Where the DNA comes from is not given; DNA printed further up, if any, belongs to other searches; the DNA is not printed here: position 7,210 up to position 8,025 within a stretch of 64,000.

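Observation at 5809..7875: Tandem array of four tightly packed paralogous small secreted/membrane proteins of an unrecognised family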

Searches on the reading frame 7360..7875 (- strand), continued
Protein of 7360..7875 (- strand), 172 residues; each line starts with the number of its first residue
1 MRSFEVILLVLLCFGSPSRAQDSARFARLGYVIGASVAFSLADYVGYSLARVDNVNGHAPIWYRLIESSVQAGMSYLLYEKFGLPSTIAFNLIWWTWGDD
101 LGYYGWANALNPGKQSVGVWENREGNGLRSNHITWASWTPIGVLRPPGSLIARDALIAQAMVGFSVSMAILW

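Call 59: search_protein_families(library=pfam, alignment_id=A5, max_evalue=0.00001)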
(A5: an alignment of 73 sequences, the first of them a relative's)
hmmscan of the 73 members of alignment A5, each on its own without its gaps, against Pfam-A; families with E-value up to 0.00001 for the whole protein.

A. member 1, L034:5038-5568:+ (177 aa): 1 family
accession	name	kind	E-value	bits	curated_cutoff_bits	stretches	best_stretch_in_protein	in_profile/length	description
PF00877.26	NLPC_P60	-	1.2e-30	106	23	1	70-170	1-101/105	NlpC/P60 family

B. families by the number of members that match (of 73 scanned): 46 families (the first 25 are shown)
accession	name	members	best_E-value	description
PF03547.23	Mem_trans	3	1.2e-28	Membrane transport protein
PF14489.11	QueF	2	9.1e-33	QueF-like protein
PF00206.25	Lyase_1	1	5e-109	Lyase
PF08811.16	DUF1800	1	2.6e-101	Protein of unknown function (DUF1800)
PF00916.26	Sulfate_transp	1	2.1e-93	Sulfate permease family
PF25045.1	vWA_Ro60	1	6.8e-63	Ro60 vWA domain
PF22666.2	Glyco_hydro_2_N2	1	7.6e-53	Glycosyl hydrolase 2 galactose-binding domain-like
PF07228.17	SpoIIE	1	3.6e-40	Stage II sporulation protein E (SpoIIE)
PF07676.18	PD40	1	2.2e-36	WD40-like Beta Propeller Repeat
PF04389.22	Peptidase_M28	1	7e-36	Peptidase family M28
PF04041.19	Glyco_hydro_130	1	4.9e-34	beta-1,4-mannooligosaccharide phosphorylase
PF05731.17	TROVE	1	1.4e-32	TROVE domain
PF00877.26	NLPC_P60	1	1.2e-30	NlpC/P60 family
PF00561.26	Abhydrolase_1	1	7.4e-30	alpha/beta hydrolase fold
PF02441.25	Flavoprotein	1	2e-28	Flavoprotein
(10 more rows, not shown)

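Call 60: list_cluster_members(proteins=[P0152, P0153, P0164, P0166, P0170, P0172, P0180, P0188, P0206, P0224])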
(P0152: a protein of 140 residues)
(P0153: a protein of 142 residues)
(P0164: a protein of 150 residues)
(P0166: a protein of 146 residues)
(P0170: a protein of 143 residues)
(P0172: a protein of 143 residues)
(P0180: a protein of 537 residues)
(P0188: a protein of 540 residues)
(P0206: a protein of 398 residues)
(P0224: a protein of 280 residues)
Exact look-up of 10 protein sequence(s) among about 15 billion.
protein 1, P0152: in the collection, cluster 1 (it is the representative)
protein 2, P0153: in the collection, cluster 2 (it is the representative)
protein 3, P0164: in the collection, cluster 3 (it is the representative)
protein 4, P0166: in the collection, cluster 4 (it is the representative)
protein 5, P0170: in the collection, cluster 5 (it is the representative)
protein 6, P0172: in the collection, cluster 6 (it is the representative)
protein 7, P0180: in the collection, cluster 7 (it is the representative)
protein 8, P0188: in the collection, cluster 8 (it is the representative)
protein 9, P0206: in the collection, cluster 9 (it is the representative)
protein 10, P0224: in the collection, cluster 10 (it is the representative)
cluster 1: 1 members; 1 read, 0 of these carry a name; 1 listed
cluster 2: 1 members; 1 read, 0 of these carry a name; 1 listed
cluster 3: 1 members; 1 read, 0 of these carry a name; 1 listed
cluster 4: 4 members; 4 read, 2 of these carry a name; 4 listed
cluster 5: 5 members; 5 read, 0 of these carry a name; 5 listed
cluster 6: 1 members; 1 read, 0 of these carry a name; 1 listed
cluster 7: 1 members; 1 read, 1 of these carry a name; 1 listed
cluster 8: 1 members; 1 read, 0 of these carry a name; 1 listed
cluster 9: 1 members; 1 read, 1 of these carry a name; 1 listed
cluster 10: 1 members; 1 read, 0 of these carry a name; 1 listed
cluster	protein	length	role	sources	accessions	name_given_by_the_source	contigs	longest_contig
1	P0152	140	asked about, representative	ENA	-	-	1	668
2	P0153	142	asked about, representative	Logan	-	-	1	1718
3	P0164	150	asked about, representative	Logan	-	-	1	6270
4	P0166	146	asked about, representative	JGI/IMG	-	hypothetical protein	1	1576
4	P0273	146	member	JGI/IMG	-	hypothetical protein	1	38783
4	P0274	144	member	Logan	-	-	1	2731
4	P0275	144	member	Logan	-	-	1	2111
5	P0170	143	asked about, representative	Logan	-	-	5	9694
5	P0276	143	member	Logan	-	-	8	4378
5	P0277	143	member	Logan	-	-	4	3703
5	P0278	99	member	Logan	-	-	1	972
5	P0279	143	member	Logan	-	-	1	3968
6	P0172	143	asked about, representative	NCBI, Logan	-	-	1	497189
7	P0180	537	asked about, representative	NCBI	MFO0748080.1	MAG: hypothetical protein U1F43_20840 [Myxococcota bacterium]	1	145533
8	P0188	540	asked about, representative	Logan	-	-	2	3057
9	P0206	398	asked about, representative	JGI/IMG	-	hypothetical protein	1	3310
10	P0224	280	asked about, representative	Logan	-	-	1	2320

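Call 61: find_encoding_contigs(protein=P0172, flank=7000, max_places=2)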
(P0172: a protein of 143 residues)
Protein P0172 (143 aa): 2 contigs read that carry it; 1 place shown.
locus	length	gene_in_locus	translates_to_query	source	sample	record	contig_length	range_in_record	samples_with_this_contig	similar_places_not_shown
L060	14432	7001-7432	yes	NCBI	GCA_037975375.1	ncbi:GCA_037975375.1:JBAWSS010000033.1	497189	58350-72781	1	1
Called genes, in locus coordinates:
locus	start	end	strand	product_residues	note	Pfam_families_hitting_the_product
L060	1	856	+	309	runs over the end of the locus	PF03837:RecT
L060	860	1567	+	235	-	PF23023:Anti-Pycsar_Apyc1 (weak), PF00753:Lactamase_B, PF12706:Lactamase_B_2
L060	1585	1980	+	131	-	-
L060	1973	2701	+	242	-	-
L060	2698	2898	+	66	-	-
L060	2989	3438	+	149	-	-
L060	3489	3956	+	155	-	PF00436:SSB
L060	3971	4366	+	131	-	-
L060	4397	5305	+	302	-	PF04492:Phage_rep_O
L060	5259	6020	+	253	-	-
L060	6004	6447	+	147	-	-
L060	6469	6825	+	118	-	PF00772:DnaB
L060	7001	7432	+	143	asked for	-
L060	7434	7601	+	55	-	-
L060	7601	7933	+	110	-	-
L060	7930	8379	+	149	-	-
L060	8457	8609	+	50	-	-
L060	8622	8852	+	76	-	-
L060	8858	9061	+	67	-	-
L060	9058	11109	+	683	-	PF00176:SNF2-rel_dom, PF04851:ResIII, PF00271:Helicase_C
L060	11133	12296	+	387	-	PF01139:RtcB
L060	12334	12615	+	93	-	-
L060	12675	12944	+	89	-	-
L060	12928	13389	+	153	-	-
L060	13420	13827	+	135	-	-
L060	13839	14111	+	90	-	-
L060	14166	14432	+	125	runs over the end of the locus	-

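Call 62: find_encoding_contigs(protein=P0180, flank=7000, max_places=2)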
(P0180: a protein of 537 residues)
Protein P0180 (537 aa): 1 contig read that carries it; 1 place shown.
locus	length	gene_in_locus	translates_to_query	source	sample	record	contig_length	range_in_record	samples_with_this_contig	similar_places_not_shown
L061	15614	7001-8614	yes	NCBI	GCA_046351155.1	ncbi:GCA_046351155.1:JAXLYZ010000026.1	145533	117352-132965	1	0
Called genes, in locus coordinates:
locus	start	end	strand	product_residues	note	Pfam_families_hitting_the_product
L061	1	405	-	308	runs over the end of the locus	-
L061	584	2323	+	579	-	PF00069:Pkinase, PF07714:PK_Tyr_Ser-Thr, PF03109:ABC1 (weak)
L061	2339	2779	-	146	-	PF04940:BLUF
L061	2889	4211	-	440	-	-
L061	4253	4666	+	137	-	PF01979:Amidohydro_1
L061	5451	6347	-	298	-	PF03411:Peptidase_M74 (faint)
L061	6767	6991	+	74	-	-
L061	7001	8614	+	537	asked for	-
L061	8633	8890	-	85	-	-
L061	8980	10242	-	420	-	-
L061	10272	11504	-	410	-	-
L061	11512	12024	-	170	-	PF07586:HXXSHH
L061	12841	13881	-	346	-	PF07631:PSD4, PF07627:PSCyt3, PF07624:PSD2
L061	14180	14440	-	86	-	-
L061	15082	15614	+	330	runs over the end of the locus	PF00126:HTH_1, PF03466:LysR_substrate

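Call 67: search_protein_families(library=pfam, alignment_id=A3, max_evalue=10)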
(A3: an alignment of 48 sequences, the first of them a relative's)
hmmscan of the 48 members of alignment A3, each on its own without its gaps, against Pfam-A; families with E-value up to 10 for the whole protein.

A. member 1, P0159 (147 aa): 0 families

B. families by the number of members that match (of 48 scanned): 14 families
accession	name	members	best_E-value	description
PF14348.11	DUF4400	1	0.03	Domain of unknown function (DUF4400)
PF17587.7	Dmd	1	0.091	Discriminator of mRNA degradation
PF23997.1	DUF7315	1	0.15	Domain of unknown function (DUF7315)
PF06146.17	PsiE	1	0.15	Phosphate-starvation-inducible E family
PF19368.5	AraR_C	1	0.15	AraR C-terminal winged HTH domain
PF04583.17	Baculo_p74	1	0.17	Baculoviridae p74 conserved region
PF01773.25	Nucleos_tra2_N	1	0.27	Na+ dependent nucleoside transporter N-terminus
PF19978.4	Inovirus_G7P_2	1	0.55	Tail virion protein G7P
PF00487.30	FA_desaturase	1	1.5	Fatty acid desaturase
PF07332.16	Phage_holin_3_6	1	3.8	Putative Actinobacterial Holin-X, holin superfamily III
PF19600.4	DUF6105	1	4.1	Family of unknown function (DUF6105)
PF07242.16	DUF1430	1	4.2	Protein of unknown function (DUF1430)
PF05251.17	Ost5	1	4.6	Oligosaccharyltransferase subunit 5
PF09843.14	DUF2070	1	6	Predicted membrane protein (DUF2070)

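Call 68: search_protein_families(library=padloc, proteins=[window:7360-7875:-, P0267, P0265, P0271, P0172, P0159, P0180], max_evalue=0.1)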
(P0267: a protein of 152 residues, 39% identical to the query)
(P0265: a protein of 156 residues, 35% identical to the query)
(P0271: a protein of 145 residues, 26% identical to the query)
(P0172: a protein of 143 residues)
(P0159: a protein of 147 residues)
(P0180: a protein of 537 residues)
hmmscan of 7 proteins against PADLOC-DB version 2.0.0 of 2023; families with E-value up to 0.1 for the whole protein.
window:7360-7875:- (172 aa): 0 families

P0267 (152 aa): 0 families

P0265 (156 aa): 0 families

P0271 (145 aa): 0 families

P0172 (143 aa): 0 families

P0159 (147 aa): 0 families

P0180 (537 aa): 0 families

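Call 80: predict_structure(alignment_id=A3)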
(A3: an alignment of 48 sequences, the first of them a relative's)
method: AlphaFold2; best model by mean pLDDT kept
length: 147 residues; sequences in the alignment: 48
mean_pLDDT: 95.2   pTM: 0.89
mean pLDDT of the five models: 95.2, 95.1, 94.9, 94.6, 94.2
residues with pLDDT >= 90: 131; 70-90: 14; 50-70: 1; < 50: 1
segments of 3 or more residues with pLDDT < 50: none
pLDDT, mean of each block of 10 residues (from residue 1): 98 98 97 98 98 98 98 97 89 94 96 86 96 98 81
secondary structure, 60 per line:
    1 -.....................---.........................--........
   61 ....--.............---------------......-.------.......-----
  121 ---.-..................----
elements in order: H2-22 H26-50 H53-64 H67-79 H95-100 H109-115 H126-143
